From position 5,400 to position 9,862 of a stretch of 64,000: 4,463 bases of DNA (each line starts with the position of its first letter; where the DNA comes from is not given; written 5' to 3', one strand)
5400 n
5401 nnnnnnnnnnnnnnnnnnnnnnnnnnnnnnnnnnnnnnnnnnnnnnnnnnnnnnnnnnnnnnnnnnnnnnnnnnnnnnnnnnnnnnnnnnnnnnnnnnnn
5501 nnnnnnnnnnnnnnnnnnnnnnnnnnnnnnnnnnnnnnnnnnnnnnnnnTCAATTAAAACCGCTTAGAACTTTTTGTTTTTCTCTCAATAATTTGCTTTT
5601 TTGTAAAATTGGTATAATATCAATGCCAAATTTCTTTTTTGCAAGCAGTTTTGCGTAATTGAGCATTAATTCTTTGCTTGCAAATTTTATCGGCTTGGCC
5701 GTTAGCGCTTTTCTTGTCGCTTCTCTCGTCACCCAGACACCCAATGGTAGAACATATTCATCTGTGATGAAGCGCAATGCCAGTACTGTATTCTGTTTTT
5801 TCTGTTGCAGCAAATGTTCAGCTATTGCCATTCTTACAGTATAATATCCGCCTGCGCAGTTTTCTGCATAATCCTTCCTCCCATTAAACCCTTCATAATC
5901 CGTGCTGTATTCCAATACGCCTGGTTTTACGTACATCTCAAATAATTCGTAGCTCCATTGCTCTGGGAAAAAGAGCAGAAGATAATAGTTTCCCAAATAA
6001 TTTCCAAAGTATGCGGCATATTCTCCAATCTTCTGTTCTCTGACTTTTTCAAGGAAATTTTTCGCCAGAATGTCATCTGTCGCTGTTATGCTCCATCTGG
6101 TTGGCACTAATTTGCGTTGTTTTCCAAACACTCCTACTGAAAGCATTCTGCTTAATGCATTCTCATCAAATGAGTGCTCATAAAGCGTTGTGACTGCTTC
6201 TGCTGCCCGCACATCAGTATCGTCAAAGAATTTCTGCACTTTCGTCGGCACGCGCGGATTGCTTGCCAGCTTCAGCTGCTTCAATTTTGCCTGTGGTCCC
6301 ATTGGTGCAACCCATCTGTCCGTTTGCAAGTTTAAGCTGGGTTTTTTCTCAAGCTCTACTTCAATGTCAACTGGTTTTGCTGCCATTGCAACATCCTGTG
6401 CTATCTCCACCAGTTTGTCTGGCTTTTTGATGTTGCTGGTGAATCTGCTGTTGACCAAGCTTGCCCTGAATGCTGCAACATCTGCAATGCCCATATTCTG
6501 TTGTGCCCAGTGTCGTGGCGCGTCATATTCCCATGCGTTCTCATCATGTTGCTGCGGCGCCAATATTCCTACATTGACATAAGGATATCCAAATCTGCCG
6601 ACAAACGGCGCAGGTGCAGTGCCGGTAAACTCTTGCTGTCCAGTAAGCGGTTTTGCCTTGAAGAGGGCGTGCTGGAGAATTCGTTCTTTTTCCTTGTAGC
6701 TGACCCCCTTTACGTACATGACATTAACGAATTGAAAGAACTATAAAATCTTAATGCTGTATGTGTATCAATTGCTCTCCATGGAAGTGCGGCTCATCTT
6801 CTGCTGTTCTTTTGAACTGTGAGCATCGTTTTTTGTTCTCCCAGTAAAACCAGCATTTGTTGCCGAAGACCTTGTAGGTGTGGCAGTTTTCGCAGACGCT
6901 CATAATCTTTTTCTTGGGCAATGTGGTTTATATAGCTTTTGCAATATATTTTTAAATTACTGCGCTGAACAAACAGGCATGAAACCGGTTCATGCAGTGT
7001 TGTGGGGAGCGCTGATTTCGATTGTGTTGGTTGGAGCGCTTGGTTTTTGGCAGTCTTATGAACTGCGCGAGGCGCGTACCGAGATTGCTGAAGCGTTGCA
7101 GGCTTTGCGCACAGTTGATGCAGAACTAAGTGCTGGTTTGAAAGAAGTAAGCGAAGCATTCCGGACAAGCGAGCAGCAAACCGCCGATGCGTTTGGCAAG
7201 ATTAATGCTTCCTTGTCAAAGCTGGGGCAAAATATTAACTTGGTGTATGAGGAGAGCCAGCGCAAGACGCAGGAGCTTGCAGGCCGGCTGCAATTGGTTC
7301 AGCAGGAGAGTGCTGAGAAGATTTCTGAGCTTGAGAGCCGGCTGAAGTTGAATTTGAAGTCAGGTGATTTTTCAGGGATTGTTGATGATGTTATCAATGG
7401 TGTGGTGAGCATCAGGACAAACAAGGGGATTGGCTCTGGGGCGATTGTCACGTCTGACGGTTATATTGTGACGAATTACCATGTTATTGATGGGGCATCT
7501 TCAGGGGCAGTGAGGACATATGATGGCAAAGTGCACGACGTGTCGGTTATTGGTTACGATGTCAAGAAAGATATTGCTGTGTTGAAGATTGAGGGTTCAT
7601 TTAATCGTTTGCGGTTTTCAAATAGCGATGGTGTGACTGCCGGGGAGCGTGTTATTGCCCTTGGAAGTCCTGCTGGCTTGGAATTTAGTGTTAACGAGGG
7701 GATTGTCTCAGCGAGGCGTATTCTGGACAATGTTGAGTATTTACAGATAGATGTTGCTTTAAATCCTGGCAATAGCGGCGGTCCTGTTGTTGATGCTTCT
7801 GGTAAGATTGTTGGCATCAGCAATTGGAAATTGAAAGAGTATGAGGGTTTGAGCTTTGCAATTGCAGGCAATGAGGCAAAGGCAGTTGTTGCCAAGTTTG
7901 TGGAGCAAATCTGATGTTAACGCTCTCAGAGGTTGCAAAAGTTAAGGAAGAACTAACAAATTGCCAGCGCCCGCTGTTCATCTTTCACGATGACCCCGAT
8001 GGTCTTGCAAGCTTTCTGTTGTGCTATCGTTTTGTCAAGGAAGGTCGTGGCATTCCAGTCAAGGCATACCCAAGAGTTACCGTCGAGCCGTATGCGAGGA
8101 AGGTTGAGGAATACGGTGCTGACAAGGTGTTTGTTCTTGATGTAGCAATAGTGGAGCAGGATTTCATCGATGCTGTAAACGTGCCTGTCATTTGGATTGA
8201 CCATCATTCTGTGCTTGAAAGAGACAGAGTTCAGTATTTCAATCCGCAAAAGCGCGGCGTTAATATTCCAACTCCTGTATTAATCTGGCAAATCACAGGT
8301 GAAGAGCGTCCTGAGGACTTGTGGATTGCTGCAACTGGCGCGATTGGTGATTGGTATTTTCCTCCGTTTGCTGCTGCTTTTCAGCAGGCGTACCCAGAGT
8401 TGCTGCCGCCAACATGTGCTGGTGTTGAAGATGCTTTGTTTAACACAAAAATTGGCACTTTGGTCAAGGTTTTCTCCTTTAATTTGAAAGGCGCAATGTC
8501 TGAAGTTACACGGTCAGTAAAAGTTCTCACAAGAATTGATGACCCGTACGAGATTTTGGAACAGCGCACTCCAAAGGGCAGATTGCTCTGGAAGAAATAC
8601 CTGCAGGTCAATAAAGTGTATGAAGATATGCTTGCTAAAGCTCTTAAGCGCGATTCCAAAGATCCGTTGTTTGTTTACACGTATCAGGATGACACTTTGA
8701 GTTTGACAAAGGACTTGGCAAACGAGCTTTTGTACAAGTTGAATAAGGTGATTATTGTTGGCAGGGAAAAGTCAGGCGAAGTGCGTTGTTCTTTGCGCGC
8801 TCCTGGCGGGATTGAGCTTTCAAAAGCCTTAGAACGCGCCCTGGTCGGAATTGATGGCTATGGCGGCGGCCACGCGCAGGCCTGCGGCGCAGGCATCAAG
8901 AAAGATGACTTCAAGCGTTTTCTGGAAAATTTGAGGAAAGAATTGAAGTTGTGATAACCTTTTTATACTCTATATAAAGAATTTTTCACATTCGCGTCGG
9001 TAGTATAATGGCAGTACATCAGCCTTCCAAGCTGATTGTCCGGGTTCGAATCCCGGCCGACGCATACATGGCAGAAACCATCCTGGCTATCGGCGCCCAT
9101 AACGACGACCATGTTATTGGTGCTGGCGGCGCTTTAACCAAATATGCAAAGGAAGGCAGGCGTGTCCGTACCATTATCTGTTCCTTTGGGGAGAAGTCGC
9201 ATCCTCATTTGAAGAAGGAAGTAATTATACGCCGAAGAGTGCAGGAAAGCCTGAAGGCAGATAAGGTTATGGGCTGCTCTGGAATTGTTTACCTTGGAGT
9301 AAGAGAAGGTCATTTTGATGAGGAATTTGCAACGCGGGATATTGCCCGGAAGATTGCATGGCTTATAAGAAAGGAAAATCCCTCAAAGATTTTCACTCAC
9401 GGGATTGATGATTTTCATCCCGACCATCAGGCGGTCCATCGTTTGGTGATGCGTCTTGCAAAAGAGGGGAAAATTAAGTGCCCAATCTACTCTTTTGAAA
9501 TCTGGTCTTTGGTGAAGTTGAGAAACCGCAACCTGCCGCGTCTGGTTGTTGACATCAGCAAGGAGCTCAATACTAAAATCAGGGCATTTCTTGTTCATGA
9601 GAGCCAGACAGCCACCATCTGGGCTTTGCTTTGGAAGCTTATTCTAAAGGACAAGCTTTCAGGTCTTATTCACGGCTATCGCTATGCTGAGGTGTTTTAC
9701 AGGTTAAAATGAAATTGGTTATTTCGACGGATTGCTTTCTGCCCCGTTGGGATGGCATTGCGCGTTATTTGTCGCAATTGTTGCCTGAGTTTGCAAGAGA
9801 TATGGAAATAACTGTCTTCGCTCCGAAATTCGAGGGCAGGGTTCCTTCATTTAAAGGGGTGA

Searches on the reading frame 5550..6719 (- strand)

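Call 47: search_protein_families(library=pfam, proteins=[window:5550-6719:-], max_evalue=0.0001)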
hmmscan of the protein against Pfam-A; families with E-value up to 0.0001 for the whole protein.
window:5550-6719:- (389 aa): 2 families
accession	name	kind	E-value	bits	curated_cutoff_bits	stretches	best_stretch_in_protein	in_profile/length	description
PF04894.17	Nre_N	-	2.6e-76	257.4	25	1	23-265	20-265/270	Archaeal Nre, N-terminal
PF04895.17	Nre_C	-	7.9e-25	87.3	27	1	276-386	1-108/110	Archaeal Nre, C-terminal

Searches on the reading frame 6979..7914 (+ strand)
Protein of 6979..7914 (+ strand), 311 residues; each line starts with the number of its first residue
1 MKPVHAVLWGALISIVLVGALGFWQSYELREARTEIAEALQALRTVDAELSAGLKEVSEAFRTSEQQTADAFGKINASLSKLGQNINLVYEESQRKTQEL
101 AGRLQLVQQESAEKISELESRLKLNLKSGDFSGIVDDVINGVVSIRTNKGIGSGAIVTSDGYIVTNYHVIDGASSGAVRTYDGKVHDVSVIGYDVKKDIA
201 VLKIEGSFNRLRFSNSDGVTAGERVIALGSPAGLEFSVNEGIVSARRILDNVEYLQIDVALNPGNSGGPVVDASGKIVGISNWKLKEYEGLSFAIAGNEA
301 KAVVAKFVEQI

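Call 47: search_protein_families(library=pfam, proteins=[window:6979-7914:+], max_evalue=0.0001)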
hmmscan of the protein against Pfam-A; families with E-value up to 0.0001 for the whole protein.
window:6979-7914:+ (311 aa): 3 families
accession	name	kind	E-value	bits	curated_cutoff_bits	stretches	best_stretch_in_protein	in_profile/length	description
PF13365.12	Trypsin_2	-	6.9e-31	108.4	27.6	1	152-280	1-144/144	Trypsin-like peptidase domain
PF00089.32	Trypsin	-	5.9e-13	49.6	20.6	1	143-290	18-204/220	Trypsin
PF09548.15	Spore_III_AB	-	7e-05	23.3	32.5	0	8-109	2-105/170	Stage III sporulation protein AB (spore_III_AB)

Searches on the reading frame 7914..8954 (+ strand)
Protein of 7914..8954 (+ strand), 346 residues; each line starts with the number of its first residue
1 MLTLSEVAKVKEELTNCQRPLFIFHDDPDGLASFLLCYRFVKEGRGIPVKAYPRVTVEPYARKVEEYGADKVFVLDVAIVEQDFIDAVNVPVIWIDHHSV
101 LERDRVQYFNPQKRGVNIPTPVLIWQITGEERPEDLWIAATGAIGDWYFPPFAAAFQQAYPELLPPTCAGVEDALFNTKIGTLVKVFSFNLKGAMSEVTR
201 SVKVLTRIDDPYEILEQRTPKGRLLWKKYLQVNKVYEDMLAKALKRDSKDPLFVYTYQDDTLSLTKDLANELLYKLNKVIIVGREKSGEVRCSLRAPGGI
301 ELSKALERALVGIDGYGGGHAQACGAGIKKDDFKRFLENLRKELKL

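Call 47: search_protein_families(library=pfam, proteins=[window:7914-8954:+], max_evalue=0.0001)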
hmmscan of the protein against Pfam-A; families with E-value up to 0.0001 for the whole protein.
window:7914-8954:+ (346 aa): 2 families
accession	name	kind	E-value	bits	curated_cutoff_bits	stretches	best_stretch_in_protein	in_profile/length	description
PF02272.25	DHHA1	-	1.2e-11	45.4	25.9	1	266-345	19-101/102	DHHA1 domain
PF01368.27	DHH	-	3.4e-07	31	28.1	1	24-114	6-89/125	DHH family, N-terminal domain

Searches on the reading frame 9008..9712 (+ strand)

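Call 47: search_protein_families(library=pfam, proteins=[window:9008-9712:+], max_evalue=0.0001)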
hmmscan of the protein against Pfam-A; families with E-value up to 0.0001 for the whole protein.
window:9008-9712:+ (234 aa): 1 family
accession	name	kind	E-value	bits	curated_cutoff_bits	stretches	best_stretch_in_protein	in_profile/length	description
PF02585.22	PIG-L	-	1.8e-24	87.1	28.2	1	26-150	1-128/129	GlcNAc-PI de-N-acetylase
